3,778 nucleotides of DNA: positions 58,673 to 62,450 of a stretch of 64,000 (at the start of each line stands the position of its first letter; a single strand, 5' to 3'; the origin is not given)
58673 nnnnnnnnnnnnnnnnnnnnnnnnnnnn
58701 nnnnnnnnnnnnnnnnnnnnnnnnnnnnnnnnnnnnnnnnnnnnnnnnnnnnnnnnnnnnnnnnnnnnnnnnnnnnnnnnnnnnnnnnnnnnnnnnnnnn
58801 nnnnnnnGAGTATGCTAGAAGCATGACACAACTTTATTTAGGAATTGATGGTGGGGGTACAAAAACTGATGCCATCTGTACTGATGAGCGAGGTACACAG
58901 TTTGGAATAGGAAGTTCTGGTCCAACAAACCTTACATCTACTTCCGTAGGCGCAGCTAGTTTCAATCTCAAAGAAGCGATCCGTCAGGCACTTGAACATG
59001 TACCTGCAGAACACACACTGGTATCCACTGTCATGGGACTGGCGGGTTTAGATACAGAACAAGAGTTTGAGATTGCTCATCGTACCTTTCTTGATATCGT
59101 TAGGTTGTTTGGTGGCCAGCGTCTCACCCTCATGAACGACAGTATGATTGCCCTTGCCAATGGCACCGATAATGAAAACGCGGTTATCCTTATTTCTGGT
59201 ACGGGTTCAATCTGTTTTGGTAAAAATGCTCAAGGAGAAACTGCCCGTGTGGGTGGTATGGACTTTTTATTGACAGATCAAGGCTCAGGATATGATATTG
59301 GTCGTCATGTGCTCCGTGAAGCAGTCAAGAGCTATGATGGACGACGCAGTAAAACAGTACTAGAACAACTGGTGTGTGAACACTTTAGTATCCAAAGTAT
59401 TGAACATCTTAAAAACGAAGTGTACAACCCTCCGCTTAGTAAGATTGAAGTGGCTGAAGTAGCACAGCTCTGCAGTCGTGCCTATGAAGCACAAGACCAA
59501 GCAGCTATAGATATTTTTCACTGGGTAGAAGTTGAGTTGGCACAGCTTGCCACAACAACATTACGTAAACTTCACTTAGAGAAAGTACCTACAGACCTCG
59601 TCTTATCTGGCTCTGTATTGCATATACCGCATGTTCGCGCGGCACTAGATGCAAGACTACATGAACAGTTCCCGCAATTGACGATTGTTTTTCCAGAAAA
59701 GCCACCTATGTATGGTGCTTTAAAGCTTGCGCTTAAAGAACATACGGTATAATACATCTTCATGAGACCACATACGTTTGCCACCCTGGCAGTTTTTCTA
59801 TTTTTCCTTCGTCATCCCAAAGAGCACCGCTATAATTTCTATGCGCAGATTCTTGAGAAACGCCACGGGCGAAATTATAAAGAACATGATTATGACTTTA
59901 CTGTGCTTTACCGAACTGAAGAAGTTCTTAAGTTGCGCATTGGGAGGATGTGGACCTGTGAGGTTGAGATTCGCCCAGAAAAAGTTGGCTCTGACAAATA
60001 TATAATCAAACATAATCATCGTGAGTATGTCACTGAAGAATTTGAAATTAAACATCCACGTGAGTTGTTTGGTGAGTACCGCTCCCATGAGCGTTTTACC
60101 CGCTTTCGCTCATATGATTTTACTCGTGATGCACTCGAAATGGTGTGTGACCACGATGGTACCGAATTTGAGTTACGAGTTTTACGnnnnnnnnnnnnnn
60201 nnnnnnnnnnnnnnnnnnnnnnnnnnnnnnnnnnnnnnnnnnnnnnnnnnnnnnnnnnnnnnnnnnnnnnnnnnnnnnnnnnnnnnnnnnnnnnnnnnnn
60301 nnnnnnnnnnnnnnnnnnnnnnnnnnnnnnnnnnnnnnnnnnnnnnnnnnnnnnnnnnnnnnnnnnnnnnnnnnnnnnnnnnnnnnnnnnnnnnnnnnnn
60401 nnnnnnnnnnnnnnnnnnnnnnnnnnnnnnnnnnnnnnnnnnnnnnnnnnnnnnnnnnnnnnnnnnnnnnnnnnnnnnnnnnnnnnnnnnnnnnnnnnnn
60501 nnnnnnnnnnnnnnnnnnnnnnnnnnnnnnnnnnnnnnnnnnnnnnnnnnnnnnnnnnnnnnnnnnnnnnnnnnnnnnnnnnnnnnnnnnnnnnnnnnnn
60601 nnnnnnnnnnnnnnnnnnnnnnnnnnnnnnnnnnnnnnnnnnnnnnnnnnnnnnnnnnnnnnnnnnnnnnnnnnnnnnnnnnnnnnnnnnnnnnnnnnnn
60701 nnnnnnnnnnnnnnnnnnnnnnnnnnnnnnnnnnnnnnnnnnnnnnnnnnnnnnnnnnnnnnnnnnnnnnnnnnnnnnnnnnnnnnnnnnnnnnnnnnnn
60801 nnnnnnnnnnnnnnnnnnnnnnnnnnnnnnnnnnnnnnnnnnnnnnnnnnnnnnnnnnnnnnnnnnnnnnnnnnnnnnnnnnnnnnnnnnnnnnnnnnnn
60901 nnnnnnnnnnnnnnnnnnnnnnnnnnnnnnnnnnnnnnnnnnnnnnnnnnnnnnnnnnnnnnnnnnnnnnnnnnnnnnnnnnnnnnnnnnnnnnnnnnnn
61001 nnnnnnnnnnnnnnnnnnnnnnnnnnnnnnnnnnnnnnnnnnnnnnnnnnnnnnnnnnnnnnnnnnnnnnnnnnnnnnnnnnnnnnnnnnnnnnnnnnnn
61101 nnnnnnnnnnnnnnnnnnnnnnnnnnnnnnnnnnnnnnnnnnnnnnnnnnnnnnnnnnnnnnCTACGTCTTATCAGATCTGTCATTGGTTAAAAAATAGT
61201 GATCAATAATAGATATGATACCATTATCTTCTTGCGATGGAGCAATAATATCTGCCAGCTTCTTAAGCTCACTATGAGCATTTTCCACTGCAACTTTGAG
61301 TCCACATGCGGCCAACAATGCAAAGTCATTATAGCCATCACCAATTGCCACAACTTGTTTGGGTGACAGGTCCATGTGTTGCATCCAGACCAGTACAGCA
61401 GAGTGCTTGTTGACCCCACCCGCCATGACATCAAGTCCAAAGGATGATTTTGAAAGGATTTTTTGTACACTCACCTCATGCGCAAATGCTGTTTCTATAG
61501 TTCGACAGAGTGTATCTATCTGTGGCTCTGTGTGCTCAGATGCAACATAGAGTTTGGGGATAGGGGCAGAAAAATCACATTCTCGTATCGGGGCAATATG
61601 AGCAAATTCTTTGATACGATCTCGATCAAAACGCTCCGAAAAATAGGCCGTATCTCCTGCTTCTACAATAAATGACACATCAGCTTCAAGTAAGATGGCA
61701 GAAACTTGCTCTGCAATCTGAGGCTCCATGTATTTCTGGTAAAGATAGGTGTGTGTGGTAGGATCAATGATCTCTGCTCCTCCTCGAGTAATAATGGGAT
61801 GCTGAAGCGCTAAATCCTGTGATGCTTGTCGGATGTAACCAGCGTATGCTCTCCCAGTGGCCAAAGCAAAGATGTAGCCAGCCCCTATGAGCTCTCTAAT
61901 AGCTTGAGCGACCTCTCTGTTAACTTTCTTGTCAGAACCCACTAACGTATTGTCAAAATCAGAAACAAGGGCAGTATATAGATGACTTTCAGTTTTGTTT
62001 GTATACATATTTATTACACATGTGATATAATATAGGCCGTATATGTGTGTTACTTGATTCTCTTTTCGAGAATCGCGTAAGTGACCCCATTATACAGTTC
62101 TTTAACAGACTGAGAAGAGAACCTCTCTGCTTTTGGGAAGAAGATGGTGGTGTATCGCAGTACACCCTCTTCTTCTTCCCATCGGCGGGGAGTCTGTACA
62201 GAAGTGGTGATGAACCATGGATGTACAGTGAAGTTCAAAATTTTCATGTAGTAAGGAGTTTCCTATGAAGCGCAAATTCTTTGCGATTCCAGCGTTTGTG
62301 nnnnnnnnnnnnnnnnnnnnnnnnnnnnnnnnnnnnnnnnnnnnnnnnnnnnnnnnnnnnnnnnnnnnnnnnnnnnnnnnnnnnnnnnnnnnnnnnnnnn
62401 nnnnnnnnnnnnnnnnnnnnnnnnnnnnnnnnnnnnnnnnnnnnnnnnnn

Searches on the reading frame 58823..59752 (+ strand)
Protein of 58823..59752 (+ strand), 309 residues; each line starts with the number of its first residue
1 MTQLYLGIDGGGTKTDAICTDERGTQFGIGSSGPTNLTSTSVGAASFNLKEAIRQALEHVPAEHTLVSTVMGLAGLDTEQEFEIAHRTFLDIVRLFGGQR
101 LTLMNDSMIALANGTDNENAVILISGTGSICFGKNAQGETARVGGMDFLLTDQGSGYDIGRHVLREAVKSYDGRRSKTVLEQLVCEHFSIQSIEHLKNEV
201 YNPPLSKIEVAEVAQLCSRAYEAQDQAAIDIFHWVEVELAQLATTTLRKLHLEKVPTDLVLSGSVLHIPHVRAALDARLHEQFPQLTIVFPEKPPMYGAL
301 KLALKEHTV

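Call 8: search_protein_families(library=pfam, proteins=[window:58823-59752:+])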
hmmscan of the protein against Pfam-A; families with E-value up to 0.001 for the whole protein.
window:58823-59752:+ (309 aa): 2 families
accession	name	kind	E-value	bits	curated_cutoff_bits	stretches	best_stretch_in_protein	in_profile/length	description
PF01869.26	BcrAD_BadFG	-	9.3e-40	137.3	31.5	1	6-300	1-268/271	BadF/BadG/BcrA/BcrD ATPase family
PF05378.19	Hydant_A_N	-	0.00068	19.9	25.2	0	6-63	2-49/176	Hydantoinase/oxoprolinase N-terminal region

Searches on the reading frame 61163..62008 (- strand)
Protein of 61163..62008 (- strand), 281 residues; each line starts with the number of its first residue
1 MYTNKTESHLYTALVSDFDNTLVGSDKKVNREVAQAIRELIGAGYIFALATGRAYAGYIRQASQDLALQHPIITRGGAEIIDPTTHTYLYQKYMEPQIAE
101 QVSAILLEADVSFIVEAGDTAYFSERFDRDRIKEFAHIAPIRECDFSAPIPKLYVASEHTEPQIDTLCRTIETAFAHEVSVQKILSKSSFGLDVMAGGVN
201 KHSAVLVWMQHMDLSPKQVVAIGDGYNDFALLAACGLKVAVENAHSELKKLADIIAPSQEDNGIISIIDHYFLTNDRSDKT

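Call 8: search_protein_families(library=pfam, proteins=[window:61163-62008:-])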
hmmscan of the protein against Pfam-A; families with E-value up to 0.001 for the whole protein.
window:61163-62008:- (281 aa): 3 families
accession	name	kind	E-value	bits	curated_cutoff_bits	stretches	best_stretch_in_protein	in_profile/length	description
PF08282.18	Hydrolase_3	-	5.9e-47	161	20.9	1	14-268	1-255/255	haloacid dehalogenase-like hydrolase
PF05116.19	S6PP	-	5.4e-16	59.4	20.3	2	170-271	135-245/247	Sucrose-6F-phosphate phosphohydrolase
PF00702.32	Hydrolase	-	6.6e-08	33.6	26.4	1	12-236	2-191/191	haloacid dehalogenase-like hydrolase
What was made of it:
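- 61163..62008 (-): Cof-type HAD hydrolase, divergent from the 62-kb secreted-protein gene. call 8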

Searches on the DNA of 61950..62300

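Call 12: search_rna_families(source=window, start=61950, end=62300, threshold=evalue, max_evalue=10)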
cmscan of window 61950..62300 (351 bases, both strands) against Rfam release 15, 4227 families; matches with E-value up to 10: 6.
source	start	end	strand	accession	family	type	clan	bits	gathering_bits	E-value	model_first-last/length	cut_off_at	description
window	62134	62181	+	RF03366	mir-3122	Gene; miRNA;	-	17.9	92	1.2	11-63/73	no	mir-3122 microRNA precursor family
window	62133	62182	+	RF03449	mir-6827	Gene; miRNA;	-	16.7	80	1.3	1-55/55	no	mir-6827 microRNA precursor family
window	62134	62179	+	RF03778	mir-483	Gene; miRNA;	-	16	60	2.3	1-75/75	no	mir-483 microRNA precursor family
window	61986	62082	-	RF01089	PK-repBA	Cis-reg;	-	14.3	45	1.1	1-124/124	no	Pseudoknot of the regulatory region of the repBA gene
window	62133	62178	-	RF03778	mir-483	Gene; miRNA;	-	13.7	60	8.2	1-75/75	no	mir-483 microRNA precursor family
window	62261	62300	+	RF01515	Afu_514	Gene; snRNA; snoRNA; CD-box;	-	12.1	39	7.1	1-40/106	3'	A. fumigatus snoRNA Afu_514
